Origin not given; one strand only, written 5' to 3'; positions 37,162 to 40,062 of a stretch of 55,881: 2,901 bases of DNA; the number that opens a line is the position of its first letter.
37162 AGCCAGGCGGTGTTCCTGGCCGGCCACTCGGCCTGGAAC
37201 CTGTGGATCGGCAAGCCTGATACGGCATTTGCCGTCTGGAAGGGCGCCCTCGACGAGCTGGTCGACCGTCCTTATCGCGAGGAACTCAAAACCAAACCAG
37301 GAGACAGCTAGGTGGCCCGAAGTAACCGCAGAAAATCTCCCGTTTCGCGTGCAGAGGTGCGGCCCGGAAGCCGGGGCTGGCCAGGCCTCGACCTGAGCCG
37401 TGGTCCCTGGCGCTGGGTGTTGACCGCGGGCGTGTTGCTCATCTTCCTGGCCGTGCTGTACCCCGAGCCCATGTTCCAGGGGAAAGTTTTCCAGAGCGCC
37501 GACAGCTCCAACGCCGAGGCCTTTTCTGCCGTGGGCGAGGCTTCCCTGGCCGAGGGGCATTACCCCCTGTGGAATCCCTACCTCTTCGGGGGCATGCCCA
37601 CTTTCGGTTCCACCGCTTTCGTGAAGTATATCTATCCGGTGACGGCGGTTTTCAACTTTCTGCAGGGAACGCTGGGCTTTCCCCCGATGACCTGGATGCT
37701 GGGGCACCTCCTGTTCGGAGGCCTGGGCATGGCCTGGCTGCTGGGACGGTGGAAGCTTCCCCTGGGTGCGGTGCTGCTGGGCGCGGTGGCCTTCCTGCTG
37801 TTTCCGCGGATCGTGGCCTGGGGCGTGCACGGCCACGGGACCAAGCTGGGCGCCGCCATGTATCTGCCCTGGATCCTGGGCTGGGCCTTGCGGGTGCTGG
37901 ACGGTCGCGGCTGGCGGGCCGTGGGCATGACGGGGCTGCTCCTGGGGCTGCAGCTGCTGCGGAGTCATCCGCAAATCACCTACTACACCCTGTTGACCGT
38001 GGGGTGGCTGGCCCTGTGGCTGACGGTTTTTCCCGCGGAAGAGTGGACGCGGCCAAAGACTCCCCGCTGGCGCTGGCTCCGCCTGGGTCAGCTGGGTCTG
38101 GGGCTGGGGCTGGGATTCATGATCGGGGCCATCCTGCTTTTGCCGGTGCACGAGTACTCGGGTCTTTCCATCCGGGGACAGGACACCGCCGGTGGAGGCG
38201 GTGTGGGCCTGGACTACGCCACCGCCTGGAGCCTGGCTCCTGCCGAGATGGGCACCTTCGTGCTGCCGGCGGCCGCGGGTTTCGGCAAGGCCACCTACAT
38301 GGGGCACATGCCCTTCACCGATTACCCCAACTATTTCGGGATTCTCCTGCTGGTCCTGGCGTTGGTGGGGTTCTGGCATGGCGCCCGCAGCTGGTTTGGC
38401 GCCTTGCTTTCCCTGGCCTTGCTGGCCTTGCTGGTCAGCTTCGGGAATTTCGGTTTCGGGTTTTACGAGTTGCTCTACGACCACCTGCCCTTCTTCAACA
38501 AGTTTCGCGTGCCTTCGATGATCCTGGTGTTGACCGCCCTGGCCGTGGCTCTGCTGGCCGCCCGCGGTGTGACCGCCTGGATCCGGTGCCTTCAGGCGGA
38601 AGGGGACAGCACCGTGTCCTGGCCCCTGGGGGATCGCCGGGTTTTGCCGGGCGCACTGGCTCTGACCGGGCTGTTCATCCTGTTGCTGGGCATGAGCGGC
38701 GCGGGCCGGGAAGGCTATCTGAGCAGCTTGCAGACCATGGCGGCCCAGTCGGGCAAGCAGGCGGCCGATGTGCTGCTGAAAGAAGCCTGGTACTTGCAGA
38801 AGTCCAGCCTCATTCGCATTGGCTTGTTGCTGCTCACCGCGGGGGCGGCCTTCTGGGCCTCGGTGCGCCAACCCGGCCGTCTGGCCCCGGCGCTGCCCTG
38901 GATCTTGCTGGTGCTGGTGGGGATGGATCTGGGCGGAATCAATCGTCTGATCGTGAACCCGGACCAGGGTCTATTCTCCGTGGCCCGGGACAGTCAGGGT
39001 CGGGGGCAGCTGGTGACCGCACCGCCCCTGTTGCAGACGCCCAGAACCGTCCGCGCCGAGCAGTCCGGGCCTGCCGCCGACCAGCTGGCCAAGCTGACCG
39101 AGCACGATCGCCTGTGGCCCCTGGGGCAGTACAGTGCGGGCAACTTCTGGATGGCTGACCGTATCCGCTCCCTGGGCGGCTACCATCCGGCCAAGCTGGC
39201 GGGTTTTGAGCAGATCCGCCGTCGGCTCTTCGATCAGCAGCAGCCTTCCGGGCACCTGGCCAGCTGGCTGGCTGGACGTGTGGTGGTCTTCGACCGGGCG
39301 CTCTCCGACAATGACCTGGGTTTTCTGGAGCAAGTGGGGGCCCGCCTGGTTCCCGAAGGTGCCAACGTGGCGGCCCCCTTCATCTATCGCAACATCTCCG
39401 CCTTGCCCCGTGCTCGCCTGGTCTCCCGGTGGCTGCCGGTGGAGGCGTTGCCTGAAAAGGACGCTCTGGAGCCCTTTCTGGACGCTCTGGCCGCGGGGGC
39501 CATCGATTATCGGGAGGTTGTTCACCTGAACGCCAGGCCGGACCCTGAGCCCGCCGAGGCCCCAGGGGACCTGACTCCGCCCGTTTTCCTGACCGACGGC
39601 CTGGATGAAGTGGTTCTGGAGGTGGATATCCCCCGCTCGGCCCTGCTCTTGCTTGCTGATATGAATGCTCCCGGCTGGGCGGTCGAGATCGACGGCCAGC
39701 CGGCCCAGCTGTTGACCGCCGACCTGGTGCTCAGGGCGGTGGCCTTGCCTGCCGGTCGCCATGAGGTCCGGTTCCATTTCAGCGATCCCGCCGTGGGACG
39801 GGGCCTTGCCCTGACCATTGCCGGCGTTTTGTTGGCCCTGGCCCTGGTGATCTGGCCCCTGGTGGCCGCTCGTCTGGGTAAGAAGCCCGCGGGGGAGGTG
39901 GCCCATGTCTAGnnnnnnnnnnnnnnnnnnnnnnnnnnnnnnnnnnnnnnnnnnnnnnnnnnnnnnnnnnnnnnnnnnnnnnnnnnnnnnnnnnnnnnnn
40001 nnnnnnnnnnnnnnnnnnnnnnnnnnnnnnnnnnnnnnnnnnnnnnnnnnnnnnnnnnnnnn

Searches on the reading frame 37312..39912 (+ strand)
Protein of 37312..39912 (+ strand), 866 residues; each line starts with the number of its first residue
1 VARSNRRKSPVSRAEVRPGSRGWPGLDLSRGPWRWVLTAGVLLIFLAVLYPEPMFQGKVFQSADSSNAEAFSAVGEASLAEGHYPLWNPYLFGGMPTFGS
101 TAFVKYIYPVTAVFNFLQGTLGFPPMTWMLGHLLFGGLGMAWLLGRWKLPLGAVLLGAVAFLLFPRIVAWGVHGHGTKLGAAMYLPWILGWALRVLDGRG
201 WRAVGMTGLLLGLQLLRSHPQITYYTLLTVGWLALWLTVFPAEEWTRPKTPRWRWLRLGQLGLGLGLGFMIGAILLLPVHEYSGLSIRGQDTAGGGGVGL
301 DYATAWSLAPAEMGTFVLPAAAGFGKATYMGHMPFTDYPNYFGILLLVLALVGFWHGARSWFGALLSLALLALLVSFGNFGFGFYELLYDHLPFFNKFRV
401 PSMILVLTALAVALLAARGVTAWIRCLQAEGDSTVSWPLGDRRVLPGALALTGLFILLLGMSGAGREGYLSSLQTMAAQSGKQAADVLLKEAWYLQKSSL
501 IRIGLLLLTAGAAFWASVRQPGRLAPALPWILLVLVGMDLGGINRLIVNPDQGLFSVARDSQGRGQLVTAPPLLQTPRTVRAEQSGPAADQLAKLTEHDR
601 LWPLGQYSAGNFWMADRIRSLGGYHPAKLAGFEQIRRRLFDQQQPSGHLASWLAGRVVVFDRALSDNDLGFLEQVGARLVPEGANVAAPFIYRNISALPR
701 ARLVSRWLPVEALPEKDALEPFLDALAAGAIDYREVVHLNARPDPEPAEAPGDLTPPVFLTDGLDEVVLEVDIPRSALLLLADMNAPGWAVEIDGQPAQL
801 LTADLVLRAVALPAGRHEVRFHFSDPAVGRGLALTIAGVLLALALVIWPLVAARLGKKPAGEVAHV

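Call 3: search_protein_families(library=pfam, proteins=[window:37312-39912:+], max_evalue=0.001)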
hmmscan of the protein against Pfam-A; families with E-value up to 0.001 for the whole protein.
window:37312-39912:+ (866 aa): 1 family
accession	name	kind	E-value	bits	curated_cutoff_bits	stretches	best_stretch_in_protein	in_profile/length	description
PF09586.16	YfhO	-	5.8e-05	22.1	28.5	0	785-835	785-835/835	Bacterial membrane protein YfhO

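Call 9: search_protein_families(library=ncbifam, proteins=[window:37312-39912:+], max_evalue=0.001)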
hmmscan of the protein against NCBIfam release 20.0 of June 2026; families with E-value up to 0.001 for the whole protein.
window:37312-39912:+ (866 aa): 0 families

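Call 11: find_homologous_proteins(query=window:37312-39912:+, max_evalue=0.00001)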
Query window:37312-39912:+ (866 aa): 866 proteins with E <= 0.00001 among 8000 candidates; the best 120 are listed.
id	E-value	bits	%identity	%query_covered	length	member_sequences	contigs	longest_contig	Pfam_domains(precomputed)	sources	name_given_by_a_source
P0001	0.0e+0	1938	100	100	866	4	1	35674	-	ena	-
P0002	0.0e+0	1780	91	100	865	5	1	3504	PF09586.17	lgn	-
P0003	0.0e+0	1382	72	100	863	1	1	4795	-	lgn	-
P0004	0.0e+0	1266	66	99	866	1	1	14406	-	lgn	-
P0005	0.0e+0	1240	67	100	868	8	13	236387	-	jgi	jgi:hypothetical protein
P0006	0.0e+0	1232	66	100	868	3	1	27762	PF09586.17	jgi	jgi:hypothetical protein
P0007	0.0e+0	1208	68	93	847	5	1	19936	-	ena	-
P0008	0.0e+0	1202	67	96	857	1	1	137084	-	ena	-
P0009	0.0e+0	1131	62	98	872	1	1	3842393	PF09586.17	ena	-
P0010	0.0e+0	1078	59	97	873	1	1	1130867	-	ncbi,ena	-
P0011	0.0e+0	1077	60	100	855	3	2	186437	-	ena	-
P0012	0.0e+0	1044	59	96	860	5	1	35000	-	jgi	-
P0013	0.0e+0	1021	60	92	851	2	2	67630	PF09586.17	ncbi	-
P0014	0.0e+0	1018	59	93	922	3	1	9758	PF09586.17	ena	-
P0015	0.0e+0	1016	59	96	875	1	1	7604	-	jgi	jgi:hypothetical protein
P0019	4.3e-297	1006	58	94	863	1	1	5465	PF09586.17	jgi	jgi:hypothetical protein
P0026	4.4e-292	990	56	99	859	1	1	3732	PF09586.17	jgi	-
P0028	2.4e-291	987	58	94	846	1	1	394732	PF09586.17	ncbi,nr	ncbi:MAG: YfhO family protein [bacterium]|nr:YfhO family protein [bacterium]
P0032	3.8e-289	980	54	100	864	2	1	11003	PF09586.17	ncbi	-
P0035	2.5e-288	977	57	93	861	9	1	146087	PF09586.17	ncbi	ncbi:MAG: hypothetical protein ABIK96_17385 [bacterium]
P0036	4.1e-288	977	57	94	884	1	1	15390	PF09586.17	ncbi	-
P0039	6.7e-287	973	55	97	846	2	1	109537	PF09586.17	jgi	-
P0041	9.5e-286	969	56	99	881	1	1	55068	PF09586.17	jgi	-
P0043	4.3e-285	967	57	95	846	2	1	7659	PF09586.17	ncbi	-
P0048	5.2e-283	960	55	95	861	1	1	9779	PF09586.17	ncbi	-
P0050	3.1e-282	957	56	96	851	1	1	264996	PF09586.17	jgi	jgi:hypothetical protein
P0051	7.3e-282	956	54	97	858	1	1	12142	PF09586.17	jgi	jgi:hypothetical protein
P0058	7.2e-280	949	55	100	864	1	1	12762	PF09586.17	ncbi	-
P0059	2.4e-279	948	54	100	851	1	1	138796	PF09586.17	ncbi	-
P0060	4.9e-279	947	54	100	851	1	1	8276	PF09586.17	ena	-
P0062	1.2e-277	942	54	99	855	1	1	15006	PF09586.17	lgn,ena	-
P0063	2.6e-277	941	55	95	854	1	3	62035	PF09586.17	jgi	-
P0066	2.2e-276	938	55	98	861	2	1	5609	PF09586.17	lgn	-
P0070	2.5e-274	931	54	97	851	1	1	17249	PF09586.17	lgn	-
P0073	3.0e-272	924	55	93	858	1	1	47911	PF09586.17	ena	-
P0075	2.0e-270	918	56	96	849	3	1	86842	PF09586.17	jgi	-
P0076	3.5e-270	917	66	42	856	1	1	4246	PF09586.17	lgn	-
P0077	4.1e-270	917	56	93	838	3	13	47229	PF09586.17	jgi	jgi:hypothetical protein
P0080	2.8e-269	914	53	95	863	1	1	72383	PF09586.17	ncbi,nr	ncbi:MAG: YfhO family protein [bacterium]|nr:YfhO family protein [bacterium]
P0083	1.1e-268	912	56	95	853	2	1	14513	PF09586.17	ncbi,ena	-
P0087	6.8e-267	906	54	97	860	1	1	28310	PF09586.17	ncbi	-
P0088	8.2e-265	900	55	93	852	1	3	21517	PF09586.17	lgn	-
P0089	3.3e-264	898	54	93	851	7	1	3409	PF09586.17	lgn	-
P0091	1.1e-263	896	54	94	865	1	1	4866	PF09586.17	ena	-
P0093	4.5e-263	894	55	93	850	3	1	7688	PF09586.17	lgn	-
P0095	7.5e-262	890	53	95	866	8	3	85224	PF09586.17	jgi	-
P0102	1.0e-258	879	52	96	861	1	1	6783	PF09586.17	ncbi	-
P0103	3.4e-258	878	54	93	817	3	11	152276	PF09586.17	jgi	-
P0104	1.8e-257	875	54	92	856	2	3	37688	PF09586.17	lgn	-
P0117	2.1e-229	782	51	91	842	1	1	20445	PF09586.17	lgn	-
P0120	2.0e-226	773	49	96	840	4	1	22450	PF09586.17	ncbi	-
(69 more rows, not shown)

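Call 14: find_related_loci(query=A1, collection=genome_contigs, flank=10000)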
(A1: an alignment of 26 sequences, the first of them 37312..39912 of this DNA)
Query A1 (866 aa) in genome_contigs; peptide patterns used: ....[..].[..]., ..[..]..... (x = any residue, [..] = any of these).
600 stretches matched a pattern (row limit reached: there are more); 512 encode a relative of the query (tblastn E <= 1e-3); the best 80 are kept; 80 distinct loci.
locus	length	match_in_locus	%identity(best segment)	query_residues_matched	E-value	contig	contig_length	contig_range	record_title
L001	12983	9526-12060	57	3-850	0e+0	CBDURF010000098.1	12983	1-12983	MAG TPA_asm: uncultured bacterium isolate SRR22302361_binner123_Refined_103 genome assembly, contig: ERZ25748748.2627, w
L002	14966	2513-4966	56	5-839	0e+0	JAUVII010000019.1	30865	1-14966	MAG: Candidatus Krumholzibacteriia bacterium isolate CSMAG_424 CSMAG_424_k127_1196935_length_30865_cov_34.7805, whole ge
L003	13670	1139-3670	54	4-861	0e+0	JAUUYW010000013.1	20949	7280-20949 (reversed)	MAG: Candidatus Krumholzibacteriia bacterium isolate CSMAG_177 CSMAG_177_k127_17324590_length_20949_cov_89.0000, whole g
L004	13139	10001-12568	57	1-858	0e+0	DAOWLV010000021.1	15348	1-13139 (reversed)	MAG TPA_asm: Candidatus Krumholzibacteriia bacterium isolate CSMAG_2985 CSMAG_2985_k141_1655810_length_15348_cov_90.3658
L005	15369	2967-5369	58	24-828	0e+0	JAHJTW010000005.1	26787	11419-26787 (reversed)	MAG: bacterium isolate OS_PC_MetaG.mb.70 OS_PC_MetaG.mb.70_k141_11041, whole genome shotgun sequence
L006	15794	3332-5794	57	34-854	0e+0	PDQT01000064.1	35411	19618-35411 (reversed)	MAG: bacterium DOLZORAL124_64_63 isolate DOLZORAL124_64_63 DolZOral124_scaffold_5969_curated, whole genome shotgun seque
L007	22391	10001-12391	54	48-855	0e+0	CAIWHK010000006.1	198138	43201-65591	uncultured bacterium isolate Loclat_bin-10883 genome assembly, contig: bin-10883:06/72, whole genome shotgun sequence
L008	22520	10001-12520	59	1-838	0e+0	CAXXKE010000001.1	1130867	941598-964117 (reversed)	MAG: Candidatus Krumholzibacteriia bacterium isolate 6e48df6a-8f97-42e3-8007-6ecbf69f3fc6 genome assembly, contig: conti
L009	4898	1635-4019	52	50-849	0e+0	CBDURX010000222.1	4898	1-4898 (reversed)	MAG TPA_asm: uncultured bacterium isolate SRR22302364_binner13_Refined_49 genome assembly, contig: ERZ25073603.15005, wh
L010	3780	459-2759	44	50-847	0e+0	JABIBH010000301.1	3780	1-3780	MAG: bacterium isolate SI048_bin22 k141_1305966, whole genome shotgun sequence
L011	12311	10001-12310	44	2-790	4e-173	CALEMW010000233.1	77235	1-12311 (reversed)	MAG TPA_asm: uncultured bacterium isolate ERR2206774_bin.11_CONCOCT_v1.1_MAG genome assembly, contig: ERZ889078.81, whol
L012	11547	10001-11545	62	1-520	8e-172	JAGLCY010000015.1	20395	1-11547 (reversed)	MAG: Candidatus Krumholzibacteriia bacterium isolate SW_4_19 ROV167.bin.19.fa_15, whole genome shotgun sequence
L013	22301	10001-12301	47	50-835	3e-165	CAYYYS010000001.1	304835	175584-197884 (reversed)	MAG TPA_asm: uncultured Fibrobacteraceae bacterium isolate binchicken_co65_325 genome assembly, contig: NODE_17_length_3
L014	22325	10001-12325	46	50-838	2e-162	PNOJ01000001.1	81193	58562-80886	MAG: Gemmatimonas sp. isolate SW.020 SW_1000143_81193, whole genome shotgun sequence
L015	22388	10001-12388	46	33-826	2e-161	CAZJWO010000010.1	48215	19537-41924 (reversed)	MAG TPA_asm: uncultured Fibrobacteraceae bacterium isolate binchicken_co43_63 genome assembly, contig: NODE_971_length_4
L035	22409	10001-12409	34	4-853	2e-83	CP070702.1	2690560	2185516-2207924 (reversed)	MAG: Candidatus Eiseniibacteriota bacterium isolate bin56 chromosome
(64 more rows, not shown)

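Call 44: search_solved_structures(query=A1, max_evalue=1, show_alignments=1)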
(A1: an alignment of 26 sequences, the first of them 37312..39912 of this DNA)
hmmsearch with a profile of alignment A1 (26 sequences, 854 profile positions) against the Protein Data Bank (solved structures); distinct sequences matched with E-value up to 1: 0.

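Call 46: search_protein_families(library=pfam, alignment_id=A1, max_evalue=0.01)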
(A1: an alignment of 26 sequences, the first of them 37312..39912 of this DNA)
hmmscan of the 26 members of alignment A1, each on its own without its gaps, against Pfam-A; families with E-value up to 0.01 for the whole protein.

A. member 1, window:37312-39912:+ (866 aa): 1 family
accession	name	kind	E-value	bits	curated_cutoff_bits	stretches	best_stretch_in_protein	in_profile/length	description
PF09586.16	YfhO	-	5.8e-05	22.1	28.5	1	785-835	785-835/835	Bacterial membrane protein YfhO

B. families by the number of members that match (of 26 scanned): 2 families
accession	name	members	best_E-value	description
PF09586.16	YfhO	25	1.6e-07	Bacterial membrane protein YfhO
PF11654.13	NCE101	1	0.0079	Non-classical export protein 1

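Call 48: search_protein_families(library=pfam, proteins=[L035:18-1484:+, L035:2474-3175:+, L035:3163-4188:+, L035:4185-5345:+, L035:5098-6921:+, L035:7956-8768:+, L035:8816-9961:+, L035:15279-17456:+, L035:17456-18472:+, L035:19858-21240:+], max_evalue=0.001)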
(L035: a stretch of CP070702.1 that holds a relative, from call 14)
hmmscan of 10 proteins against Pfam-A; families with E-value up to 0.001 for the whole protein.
L035:18-1484:+ (488 aa): 12 families
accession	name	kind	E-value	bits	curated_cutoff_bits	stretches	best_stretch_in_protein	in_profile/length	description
PF14559.12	TPR_19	-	1.7e-16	60.7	25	2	351-410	3-62/68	Tetratricopeptide repeat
PF13428.12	TPR_14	-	9e-14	51.1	23.5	1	374-414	2-42/44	Tetratricopeptide repeat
PF07719.23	TPR_2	-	1.8e-13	49.9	27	1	408-438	2-32/34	Tetratricopeptide repeat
PF13414.12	TPR_11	-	6e-13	48.7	26.8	1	421-451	8-38/42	TPR repeat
PF13432.12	TPR_16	-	1.5e-10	41.8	32.7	1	350-407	8-65/65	Tetratricopeptide repeat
PF00515.34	TPR_1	-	3.9e-10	39.5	27.8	1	408-440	2-34/34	Tetratricopeptide repeat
PF13181.12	TPR_8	-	1.8e-09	37.4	25.7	0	408-439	2-33/34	Tetratricopeptide repeat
PF13431.12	TPR_17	-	6.9e-09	35.7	24.4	0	396-427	2-33/34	Tetratricopeptide repeat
PF13424.12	TPR_12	-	8.8e-07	29.5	30.1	0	409-456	5-53/77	Tetratricopeptide repeat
PF12895.13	ANAPC3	-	2.7e-05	24.8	27.2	0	352-427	2-76/82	Anaphase-promoting complex, cyclosome, subunit 3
PF23914.1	TPR_CcmH_CycH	-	0.00021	21.6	42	0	400-478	43-124/158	Cytochrome c-type biogenesis protein H TPR domain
PF13176.12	TPR_7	-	0.00023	21.5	27.9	0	413-441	5-33/36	Tetratricopeptide repeat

L035:2474-3175:+ (233 aa): 2 families
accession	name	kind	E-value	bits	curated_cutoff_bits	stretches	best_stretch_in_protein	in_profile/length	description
PF00483.29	NTP_transferase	-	3e-35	122.4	21.2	1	4-228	2-240/245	Nucleotidyl transferase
PF12804.13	NTP_transf_3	-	4.3e-10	40.4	27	1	5-107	2-95/160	MobA-like NTP transferase domain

L035:3163-4188:+ (341 aa): 2 families
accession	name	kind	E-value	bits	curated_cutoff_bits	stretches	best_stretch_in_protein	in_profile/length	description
PF00288.32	GHMP_kinases_N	-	1.1e-20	74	22.3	1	86-168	3-87/87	GHMP kinases N terminal domain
PF08544.19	GHMP_kinases_C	-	2.1e-09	38.1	21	1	244-322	4-83/85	GHMP kinases C terminal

L035:4185-5345:+ (386 aa): 2 families
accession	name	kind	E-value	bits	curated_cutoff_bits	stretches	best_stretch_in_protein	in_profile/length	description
PF13692.12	Glyco_trans_1_4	-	3.7e-28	99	27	1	208-347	2-139/142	Glycosyl transferases group 1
PF00534.26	Glycos_transf_1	-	4.3e-26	91.9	26.4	1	198-363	4-168/172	Glycosyl transferases group 1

L035:5098-6921:+ (607 aa): 0 families

L035:7956-8768:+ (270 aa): 7 families
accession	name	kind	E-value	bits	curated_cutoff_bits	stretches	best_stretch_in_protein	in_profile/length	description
PF08241.18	Methyltransf_11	-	8.5e-15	55.6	21.2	1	34-121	1-94/95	Methyltransferase domain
PF13489.12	Methyltransf_23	-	3.3e-13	50.1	27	1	18-177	11-163/164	Methyltransferase domain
PF13649.12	Methyltransf_25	-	2.3e-10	41.5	27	1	33-118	1-97/97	Methyltransferase domain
PF13847.12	Methyltransf_31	-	6.6e-10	39.3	27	1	30-126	4-113/145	Methyltransferase domain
PF05148.21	Methyltransf_8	-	2.5e-07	31.2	27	1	24-131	67-165/219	Hypothetical methyltransferase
PF08242.18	Methyltransf_12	-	5.3e-07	30.7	30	1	35-120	2-98/98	Methyltransferase domain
PF01209.24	Ubie_methyltran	-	3.9e-05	23.5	20.1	1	71-122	100-151/233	ubiE/COQ5 methyltransferase family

L035:8816-9961:+ (381 aa): 2 families
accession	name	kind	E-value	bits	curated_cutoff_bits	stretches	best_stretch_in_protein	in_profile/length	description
PF13692.12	Glyco_trans_1_4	-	1.2e-08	35.8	27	1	224-342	24-140/142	Glycosyl transferases group 1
PF13439.12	Glyco_transf_4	-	1.1e-07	32.5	28.5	1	142-186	122-169/170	Glycosyltransferase Family 4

L035:15279-17456:+ (725 aa): 2 families
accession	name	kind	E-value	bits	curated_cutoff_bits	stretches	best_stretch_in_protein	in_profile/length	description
PF07494.17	Reg_prop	-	1.5e-17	61.9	20.4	0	598-620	1-22/24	Two component regulator propeller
PF13860.13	FlgD_ig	-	0.00062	20.1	27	0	665-711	24-74/79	FlgD Ig-like domain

L035:17456-18472:+ (338 aa): 2 families
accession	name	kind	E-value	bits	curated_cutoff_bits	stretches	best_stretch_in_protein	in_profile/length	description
PF13480.13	Acetyltransf_6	-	1e-14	55.3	22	1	167-295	3-137/143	Acetyltransferase (GNAT) domain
PF02388.22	FemAB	-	4.1e-10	39.5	24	1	241-310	307-380/406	FemAB family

L035:19858-21240:+ (460 aa): 2 families
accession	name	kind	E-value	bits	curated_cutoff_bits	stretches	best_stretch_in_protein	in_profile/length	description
PF13579.12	Glyco_trans_4_4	-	1.5e-13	51.8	29.7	1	22-242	1-158/158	Glycosyl transferase 4-like domain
PF13439.12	Glyco_transf_4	-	1.4e-12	48.4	28.5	1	112-246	38-169/170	Glycosyltransferase Family 4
